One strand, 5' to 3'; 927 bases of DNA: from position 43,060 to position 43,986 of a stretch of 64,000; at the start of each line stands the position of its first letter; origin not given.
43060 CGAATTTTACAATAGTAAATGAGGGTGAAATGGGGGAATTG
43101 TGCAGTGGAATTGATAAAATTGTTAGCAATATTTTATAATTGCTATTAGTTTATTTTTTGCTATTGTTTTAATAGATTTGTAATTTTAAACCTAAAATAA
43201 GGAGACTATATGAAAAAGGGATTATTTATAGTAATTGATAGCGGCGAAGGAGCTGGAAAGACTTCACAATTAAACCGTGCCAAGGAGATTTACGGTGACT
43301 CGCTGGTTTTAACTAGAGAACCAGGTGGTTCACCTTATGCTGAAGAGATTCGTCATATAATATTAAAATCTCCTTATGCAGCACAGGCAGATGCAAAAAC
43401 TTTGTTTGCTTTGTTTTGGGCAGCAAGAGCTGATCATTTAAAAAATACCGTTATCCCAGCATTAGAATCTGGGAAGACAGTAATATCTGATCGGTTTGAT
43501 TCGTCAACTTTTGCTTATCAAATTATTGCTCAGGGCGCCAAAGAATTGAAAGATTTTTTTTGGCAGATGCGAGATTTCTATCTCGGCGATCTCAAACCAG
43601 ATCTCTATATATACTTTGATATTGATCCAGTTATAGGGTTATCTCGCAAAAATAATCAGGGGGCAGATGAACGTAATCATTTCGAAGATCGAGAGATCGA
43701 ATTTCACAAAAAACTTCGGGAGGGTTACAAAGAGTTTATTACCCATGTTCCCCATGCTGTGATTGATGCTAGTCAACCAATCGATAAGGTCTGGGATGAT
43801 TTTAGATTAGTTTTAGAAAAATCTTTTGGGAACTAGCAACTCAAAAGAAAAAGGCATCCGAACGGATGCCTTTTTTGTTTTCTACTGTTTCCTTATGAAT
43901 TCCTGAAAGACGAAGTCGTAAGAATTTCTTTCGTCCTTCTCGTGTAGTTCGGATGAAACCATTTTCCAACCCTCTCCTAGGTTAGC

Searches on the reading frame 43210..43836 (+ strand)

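Call 65: search_protein_families(library=pfam, proteins=[window:43210-43836:+], max_evalue=0.001)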
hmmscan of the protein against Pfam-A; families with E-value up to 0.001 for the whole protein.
window:43210-43836:+ (208 aa): 1 family
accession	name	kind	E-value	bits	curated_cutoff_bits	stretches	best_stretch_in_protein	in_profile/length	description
PF02223.23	Thymidylate_kin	-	1e-35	123.5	27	1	13-195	5-182/185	Thymidylate kinase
